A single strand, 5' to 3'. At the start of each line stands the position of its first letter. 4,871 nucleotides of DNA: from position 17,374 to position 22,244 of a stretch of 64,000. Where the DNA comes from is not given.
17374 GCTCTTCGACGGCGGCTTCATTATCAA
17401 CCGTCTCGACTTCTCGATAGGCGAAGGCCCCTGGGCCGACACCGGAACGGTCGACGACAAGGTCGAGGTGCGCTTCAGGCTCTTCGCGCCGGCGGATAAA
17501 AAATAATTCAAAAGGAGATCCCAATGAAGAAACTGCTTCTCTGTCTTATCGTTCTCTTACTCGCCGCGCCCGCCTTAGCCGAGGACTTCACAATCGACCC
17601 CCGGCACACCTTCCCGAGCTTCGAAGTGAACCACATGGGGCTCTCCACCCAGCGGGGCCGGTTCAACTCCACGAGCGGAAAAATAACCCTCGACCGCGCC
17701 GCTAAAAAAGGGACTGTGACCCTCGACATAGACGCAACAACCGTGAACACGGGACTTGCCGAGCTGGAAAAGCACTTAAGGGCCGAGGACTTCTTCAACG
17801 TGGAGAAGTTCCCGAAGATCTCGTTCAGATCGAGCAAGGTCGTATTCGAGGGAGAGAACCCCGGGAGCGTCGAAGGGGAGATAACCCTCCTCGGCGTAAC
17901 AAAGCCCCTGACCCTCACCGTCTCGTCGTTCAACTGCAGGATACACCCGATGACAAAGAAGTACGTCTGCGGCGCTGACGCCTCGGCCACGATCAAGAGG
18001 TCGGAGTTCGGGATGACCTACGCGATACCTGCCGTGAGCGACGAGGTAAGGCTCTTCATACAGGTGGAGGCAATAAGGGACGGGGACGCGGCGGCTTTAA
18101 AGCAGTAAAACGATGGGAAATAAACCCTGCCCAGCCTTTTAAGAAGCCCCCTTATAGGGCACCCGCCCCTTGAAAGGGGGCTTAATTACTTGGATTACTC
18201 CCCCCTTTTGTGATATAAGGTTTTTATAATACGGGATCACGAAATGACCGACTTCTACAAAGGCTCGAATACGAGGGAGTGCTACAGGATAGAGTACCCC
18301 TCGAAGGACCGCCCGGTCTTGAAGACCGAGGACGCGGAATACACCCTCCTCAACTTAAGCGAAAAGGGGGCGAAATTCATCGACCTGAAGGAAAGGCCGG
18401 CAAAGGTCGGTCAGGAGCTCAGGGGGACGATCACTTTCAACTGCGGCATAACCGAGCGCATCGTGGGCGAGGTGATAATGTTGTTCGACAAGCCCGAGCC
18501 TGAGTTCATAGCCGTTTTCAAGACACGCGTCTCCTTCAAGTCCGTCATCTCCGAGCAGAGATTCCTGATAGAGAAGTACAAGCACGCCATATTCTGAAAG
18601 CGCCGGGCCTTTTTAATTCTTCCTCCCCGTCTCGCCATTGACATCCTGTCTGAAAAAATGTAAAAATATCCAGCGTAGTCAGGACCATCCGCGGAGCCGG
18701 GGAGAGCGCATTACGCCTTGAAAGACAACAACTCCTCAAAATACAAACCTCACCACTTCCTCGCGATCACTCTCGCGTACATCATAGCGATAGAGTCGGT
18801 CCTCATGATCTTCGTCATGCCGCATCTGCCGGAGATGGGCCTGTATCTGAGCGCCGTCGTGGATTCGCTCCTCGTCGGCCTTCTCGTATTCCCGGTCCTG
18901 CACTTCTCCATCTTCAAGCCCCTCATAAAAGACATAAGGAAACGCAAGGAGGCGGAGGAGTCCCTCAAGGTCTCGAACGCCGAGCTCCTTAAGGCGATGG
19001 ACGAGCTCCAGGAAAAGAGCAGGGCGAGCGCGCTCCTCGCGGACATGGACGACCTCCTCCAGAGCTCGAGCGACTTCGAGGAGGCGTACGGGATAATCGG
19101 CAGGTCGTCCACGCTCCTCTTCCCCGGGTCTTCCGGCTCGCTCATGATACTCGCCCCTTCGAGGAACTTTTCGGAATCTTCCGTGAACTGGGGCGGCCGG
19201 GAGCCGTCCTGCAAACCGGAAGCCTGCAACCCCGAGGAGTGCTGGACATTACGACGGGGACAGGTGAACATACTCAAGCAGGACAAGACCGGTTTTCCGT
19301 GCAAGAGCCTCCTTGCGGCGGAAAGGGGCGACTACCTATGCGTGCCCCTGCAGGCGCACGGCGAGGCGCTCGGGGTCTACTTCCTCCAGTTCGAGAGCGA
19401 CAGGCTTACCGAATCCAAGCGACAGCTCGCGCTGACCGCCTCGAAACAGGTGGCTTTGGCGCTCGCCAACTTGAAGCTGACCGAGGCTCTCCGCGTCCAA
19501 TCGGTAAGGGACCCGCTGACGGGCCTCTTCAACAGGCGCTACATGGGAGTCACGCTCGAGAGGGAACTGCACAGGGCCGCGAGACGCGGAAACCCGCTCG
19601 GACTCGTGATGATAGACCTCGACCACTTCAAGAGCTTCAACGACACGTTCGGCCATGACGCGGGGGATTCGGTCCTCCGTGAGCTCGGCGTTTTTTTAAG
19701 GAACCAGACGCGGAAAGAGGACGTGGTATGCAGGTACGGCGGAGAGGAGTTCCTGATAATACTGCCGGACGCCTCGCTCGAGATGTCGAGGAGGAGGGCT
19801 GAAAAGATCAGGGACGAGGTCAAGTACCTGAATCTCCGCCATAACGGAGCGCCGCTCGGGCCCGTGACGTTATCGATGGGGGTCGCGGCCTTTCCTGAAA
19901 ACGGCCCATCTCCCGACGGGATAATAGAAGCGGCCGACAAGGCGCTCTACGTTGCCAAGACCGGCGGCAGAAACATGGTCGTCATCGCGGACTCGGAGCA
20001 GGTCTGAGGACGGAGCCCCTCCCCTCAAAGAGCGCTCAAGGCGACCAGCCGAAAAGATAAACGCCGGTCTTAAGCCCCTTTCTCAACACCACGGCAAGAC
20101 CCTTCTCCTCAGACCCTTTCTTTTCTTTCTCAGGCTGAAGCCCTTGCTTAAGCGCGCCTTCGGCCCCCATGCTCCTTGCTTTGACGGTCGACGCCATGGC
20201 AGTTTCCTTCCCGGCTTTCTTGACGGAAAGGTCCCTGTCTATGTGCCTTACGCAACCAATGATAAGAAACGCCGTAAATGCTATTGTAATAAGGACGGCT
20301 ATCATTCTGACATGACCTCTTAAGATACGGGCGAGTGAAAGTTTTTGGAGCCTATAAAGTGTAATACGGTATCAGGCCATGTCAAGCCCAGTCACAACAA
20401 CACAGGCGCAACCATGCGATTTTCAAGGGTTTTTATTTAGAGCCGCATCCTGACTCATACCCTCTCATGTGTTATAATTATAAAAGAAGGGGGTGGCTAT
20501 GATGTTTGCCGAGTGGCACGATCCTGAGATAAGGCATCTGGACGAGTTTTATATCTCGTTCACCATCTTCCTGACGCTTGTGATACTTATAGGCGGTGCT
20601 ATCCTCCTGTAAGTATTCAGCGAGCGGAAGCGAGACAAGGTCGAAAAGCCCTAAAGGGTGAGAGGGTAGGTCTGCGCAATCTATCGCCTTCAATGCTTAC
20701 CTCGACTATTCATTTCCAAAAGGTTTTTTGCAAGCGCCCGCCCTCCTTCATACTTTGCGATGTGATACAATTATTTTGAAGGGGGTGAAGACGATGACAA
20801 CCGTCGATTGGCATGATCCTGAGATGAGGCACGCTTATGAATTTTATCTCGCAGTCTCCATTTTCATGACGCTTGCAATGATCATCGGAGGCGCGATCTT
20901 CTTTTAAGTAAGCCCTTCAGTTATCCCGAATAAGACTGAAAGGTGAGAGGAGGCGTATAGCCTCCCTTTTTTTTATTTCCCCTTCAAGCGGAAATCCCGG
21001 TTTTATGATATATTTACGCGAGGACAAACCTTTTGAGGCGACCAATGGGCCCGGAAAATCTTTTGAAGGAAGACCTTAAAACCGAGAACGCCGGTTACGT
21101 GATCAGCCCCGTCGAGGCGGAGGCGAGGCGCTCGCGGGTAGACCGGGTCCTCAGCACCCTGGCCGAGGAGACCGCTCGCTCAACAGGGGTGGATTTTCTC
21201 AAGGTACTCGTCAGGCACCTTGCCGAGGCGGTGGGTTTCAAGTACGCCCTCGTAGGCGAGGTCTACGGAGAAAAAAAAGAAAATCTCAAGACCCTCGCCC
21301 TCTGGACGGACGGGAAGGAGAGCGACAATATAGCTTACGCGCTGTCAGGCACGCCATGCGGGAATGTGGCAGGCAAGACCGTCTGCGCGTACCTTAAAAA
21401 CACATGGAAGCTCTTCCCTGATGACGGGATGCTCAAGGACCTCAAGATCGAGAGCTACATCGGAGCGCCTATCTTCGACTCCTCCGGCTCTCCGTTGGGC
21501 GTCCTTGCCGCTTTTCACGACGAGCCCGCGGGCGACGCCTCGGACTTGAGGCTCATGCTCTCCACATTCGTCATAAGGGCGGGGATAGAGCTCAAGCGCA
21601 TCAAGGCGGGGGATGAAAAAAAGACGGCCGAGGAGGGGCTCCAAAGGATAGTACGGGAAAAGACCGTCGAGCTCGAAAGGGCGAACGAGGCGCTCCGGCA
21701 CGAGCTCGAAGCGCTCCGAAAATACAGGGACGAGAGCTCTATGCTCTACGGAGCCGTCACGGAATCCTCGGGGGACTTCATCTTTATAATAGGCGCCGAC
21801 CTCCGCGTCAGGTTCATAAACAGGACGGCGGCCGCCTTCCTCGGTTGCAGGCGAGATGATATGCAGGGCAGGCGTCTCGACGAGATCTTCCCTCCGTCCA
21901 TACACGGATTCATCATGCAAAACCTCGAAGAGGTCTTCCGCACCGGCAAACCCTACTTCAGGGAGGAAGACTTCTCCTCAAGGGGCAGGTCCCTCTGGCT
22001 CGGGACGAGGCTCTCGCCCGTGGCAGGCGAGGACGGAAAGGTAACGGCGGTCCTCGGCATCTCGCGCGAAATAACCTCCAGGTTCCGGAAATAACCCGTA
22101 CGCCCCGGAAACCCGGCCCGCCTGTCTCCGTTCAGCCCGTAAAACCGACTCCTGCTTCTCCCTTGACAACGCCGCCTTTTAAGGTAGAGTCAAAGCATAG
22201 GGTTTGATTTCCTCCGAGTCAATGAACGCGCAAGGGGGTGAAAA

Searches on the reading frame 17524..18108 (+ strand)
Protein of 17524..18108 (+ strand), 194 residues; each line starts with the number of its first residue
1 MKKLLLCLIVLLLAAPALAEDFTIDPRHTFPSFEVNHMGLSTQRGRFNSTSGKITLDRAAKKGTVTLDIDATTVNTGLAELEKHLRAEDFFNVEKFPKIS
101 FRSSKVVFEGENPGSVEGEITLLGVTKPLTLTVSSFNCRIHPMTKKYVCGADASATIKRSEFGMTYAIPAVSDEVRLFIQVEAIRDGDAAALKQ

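Call 56: search_protein_families(library=pfam, proteins=[window:17524-18108:+], max_evalue=0.00001)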
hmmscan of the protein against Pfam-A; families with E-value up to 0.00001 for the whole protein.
window:17524-18108:+ (194 aa): 1 family
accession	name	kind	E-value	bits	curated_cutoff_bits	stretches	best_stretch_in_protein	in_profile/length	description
PF04264.18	YceI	-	1.2e-42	146.2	23.7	1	22-183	1-150/150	YceI-like domain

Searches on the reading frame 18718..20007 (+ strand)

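Call 56: search_protein_families(library=pfam, proteins=[window:18718-20007:+], max_evalue=0.00001)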
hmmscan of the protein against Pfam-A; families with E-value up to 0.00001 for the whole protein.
window:18718-20007:+ (429 aa): 1 family
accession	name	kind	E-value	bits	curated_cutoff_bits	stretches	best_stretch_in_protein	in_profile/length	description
PF00990.26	GGDEF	-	6.3e-48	163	23.8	1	263-419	2-160/161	Diguanylate cyclase, GGDEF domain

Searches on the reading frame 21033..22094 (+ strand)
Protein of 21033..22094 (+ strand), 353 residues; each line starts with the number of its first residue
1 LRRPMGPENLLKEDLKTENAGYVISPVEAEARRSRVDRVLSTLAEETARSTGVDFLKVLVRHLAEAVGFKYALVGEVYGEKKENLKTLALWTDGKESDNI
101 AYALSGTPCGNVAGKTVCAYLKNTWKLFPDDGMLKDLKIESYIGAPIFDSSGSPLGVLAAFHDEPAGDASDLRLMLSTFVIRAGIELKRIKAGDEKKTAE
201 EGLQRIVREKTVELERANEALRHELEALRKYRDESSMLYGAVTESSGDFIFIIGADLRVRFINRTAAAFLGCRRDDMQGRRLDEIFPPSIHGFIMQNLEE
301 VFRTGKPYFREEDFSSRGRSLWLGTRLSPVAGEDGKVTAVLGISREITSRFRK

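Call 56: search_protein_families(library=pfam, proteins=[window:21033-22094:+], max_evalue=0.00001)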
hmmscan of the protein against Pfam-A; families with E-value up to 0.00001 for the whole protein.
window:21033-22094:+ (353 aa): 4 families
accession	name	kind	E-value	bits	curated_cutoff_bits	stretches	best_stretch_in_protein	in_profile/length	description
PF08448.16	PAS_4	-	4.2e-22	78.9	23.1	1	244-350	2-108/110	PAS fold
PF13426.13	PAS_9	-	2.9e-09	37.6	27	1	248-348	2-102/103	PAS domain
PF00989.32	PAS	-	1.3e-08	35.3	22.6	1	241-347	5-113/113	PAS fold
PF01590.32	GAF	-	5.8e-06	27.3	22.4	0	37-187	3-133/133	GAF domain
